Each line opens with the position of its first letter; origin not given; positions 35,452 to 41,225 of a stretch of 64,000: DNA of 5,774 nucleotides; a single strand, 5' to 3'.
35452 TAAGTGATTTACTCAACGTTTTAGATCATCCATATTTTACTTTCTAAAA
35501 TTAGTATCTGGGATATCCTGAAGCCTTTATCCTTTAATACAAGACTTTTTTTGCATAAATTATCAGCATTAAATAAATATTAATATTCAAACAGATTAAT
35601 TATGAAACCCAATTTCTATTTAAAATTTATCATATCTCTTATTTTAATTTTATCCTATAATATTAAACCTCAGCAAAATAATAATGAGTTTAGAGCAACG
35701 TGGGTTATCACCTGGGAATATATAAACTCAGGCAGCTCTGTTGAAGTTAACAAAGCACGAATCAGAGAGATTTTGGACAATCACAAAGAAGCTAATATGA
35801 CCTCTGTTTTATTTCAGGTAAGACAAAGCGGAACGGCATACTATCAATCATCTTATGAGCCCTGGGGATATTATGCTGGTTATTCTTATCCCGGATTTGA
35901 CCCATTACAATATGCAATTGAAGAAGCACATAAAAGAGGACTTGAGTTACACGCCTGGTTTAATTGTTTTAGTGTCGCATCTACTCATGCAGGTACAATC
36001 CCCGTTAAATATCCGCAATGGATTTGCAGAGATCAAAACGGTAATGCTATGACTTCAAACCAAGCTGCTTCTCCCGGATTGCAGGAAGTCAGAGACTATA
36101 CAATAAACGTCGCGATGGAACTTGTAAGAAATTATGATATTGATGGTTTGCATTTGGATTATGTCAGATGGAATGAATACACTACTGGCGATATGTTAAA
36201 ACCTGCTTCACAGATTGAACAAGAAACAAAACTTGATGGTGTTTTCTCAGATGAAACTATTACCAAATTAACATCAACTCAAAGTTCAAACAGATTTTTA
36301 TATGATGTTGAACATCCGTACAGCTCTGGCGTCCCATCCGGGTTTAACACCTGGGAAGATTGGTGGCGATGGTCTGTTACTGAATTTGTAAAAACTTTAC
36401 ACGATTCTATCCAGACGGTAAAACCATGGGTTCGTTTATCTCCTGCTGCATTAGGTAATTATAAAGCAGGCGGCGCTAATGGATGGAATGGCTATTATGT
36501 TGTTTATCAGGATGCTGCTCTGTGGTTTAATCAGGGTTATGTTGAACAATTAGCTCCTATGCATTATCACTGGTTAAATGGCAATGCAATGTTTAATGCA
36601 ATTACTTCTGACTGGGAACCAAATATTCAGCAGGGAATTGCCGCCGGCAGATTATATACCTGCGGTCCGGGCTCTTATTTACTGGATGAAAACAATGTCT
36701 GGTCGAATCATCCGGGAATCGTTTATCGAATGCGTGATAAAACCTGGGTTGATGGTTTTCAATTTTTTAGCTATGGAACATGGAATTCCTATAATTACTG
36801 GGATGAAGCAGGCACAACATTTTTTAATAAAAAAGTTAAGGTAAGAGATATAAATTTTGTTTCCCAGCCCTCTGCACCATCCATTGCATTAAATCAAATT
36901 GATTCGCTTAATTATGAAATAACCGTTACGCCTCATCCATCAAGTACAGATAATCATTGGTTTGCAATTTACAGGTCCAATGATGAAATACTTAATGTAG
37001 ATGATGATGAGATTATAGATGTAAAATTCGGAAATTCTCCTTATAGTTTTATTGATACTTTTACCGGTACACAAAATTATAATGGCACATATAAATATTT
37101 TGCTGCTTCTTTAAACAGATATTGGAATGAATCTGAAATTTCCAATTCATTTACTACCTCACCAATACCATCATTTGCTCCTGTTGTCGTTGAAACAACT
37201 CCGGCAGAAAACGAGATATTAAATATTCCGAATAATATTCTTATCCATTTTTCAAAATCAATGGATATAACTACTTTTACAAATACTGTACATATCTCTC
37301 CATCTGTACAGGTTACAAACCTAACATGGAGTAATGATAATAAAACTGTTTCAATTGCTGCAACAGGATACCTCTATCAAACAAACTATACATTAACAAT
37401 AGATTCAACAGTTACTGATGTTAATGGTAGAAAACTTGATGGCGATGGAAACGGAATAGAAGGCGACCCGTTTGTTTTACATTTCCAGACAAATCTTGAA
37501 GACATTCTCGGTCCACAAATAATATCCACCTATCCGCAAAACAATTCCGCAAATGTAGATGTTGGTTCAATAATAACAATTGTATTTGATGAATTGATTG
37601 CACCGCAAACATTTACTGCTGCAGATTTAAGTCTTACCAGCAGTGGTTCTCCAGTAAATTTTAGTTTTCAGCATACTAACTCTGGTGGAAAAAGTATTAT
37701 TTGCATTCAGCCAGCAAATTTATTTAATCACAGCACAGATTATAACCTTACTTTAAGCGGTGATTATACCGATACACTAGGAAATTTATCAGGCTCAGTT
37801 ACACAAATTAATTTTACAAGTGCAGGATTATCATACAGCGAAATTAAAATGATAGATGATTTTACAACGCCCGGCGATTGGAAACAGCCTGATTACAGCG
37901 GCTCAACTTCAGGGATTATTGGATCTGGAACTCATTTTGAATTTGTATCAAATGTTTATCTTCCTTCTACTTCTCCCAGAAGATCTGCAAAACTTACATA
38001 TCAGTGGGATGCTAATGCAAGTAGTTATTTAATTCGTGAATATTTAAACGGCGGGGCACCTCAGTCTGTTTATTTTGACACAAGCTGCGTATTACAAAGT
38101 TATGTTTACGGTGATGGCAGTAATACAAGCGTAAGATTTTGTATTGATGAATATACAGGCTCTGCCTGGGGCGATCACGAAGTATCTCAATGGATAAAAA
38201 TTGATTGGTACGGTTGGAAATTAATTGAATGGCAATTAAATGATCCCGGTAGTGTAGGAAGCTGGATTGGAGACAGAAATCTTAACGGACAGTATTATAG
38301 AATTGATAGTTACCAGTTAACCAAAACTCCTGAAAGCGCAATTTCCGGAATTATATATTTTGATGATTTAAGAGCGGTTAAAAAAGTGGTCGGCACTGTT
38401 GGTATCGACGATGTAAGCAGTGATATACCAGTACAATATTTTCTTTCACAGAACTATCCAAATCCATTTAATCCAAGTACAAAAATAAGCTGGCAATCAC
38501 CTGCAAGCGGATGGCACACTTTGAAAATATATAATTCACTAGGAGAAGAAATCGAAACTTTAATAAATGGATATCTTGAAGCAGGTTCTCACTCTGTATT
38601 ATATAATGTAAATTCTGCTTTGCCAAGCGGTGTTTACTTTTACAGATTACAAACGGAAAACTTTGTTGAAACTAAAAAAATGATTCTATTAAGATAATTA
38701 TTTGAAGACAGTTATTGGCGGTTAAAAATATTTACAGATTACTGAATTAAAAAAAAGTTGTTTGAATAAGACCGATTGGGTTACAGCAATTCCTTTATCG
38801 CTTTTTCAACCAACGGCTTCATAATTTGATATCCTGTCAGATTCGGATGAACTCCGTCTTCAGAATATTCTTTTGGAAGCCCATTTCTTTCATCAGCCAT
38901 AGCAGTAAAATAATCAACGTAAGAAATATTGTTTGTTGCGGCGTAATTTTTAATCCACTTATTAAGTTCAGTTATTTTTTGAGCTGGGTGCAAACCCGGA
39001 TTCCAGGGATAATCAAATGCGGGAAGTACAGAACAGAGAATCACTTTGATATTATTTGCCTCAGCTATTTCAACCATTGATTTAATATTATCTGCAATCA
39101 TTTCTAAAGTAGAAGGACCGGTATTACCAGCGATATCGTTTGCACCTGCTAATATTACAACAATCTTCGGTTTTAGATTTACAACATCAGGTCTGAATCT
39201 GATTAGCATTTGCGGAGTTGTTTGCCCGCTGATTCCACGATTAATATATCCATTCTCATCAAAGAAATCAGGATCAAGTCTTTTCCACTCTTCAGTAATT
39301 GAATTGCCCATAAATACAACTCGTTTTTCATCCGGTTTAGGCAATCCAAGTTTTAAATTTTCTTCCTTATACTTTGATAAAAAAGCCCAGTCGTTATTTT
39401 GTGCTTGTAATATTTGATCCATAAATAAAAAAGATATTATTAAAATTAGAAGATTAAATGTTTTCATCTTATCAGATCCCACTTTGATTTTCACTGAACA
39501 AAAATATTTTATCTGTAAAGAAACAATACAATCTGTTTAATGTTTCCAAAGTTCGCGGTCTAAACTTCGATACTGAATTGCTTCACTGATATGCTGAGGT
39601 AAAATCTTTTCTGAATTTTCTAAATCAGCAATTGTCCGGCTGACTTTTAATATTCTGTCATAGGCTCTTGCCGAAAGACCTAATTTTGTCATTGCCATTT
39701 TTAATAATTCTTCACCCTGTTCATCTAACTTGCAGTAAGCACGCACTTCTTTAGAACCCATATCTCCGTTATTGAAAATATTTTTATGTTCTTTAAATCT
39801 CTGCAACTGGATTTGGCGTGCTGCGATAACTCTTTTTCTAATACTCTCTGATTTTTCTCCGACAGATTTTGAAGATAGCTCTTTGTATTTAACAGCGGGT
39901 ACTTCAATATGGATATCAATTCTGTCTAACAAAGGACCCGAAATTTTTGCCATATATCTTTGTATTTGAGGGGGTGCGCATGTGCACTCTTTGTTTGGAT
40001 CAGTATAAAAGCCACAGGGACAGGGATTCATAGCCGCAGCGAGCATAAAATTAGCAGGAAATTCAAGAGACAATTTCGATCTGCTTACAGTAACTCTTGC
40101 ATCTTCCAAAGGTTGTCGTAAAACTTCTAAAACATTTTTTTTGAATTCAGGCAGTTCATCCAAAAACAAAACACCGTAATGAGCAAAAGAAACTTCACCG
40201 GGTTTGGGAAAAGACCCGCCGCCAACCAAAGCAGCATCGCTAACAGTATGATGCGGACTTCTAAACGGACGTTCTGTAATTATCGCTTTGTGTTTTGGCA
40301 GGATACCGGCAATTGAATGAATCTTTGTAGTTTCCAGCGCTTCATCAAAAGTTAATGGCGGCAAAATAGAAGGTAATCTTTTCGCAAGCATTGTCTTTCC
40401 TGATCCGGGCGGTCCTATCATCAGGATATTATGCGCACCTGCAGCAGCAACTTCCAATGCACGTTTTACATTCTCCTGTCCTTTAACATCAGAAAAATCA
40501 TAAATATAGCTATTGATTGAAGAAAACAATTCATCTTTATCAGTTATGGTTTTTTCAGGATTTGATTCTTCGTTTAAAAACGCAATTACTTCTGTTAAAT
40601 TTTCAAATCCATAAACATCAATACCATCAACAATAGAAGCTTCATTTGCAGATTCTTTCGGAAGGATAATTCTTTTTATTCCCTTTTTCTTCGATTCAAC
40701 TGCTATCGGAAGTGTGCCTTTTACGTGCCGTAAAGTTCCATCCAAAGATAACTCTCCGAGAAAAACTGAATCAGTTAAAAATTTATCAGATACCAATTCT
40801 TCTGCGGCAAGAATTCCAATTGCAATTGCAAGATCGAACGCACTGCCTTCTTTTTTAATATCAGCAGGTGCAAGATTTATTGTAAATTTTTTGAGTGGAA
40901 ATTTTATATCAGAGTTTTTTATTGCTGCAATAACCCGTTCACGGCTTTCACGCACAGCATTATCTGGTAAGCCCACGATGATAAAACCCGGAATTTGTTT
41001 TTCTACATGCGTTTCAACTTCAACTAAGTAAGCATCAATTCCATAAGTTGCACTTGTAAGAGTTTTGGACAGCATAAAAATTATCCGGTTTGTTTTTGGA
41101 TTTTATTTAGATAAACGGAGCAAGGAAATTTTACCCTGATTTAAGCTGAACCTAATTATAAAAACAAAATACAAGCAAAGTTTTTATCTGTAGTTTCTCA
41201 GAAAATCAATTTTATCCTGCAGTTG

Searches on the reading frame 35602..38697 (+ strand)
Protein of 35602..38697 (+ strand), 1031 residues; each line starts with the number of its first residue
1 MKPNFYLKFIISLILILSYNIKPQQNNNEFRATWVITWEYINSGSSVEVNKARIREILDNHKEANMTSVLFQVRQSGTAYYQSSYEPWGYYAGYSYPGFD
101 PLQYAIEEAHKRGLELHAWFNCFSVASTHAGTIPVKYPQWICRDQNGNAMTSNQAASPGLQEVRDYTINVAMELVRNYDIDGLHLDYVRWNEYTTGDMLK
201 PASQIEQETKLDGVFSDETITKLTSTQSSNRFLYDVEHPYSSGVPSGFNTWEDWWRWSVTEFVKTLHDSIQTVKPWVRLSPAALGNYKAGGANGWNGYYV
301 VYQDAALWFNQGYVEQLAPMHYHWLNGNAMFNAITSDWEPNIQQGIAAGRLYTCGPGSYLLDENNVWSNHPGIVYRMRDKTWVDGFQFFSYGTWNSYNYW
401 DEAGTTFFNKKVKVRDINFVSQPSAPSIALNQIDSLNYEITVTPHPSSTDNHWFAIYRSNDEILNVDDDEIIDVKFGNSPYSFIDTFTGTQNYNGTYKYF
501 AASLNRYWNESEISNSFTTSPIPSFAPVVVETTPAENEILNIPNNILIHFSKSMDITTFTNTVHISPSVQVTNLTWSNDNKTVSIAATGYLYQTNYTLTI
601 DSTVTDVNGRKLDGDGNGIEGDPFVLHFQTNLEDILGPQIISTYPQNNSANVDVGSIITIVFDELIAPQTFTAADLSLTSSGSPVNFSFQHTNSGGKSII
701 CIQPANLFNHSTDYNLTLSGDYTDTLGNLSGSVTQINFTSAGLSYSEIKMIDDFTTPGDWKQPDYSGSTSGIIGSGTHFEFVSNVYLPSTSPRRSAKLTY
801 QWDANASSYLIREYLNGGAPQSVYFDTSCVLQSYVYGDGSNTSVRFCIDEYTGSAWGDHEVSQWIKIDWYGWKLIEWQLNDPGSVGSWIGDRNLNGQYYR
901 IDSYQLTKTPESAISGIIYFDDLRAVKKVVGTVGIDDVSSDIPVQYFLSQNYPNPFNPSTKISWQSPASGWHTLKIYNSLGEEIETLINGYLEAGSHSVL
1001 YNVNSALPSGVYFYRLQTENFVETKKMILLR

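Call 35: search_protein_families(library=pfam, proteins=[window:35602-38697:+], max_evalue=0.00001)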
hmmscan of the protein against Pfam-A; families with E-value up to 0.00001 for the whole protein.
window:35602-38697:+ (1031 aa): 3 families
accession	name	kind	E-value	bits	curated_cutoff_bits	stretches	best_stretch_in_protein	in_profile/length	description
PF02638.21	GHL10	-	1e-36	127.1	27.9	1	30-338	2-278/311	Glycosyl hydrolase-like 10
PF13205.12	Big_5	-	1.1e-25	90.8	23.6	2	637-739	4-104/105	Bacterial Ig-like domain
PF18962.6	Por_Secre_tail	-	1.5e-07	32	27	1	952-1028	2-74/75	Secretion system C-terminal sorting domain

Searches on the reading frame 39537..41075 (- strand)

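Call 35: search_protein_families(library=pfam, proteins=[window:39537-41075:-], max_evalue=0.00001)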
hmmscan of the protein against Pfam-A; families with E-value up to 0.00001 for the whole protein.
window:39537-41075:- (512 aa): 5 families
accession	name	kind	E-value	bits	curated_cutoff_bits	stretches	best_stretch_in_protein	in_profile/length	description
PF01078.27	Mg_chelatase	-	2.3e-99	331.4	20.3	1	193-399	1-206/207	Magnesium chelatase, subunit ChlI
PF13541.12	ChlI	-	3.6e-46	156.4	27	1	20-141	1-120/121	Subunit ChlI of Mg-chelatase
PF13335.12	Mg_chelatase_C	-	6.1e-35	120.1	26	1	406-503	1-94/94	Magnesium chelatase, subunit ChlI C-terminal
PF07728.20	AAA_5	-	1.7e-09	38.3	22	1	216-353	1-125/139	AAA domain (dynein-related subfamily)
PF00493.29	MCM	-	1.8e-06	27.7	23.3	0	291-357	113-178/224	MCM P-loop domain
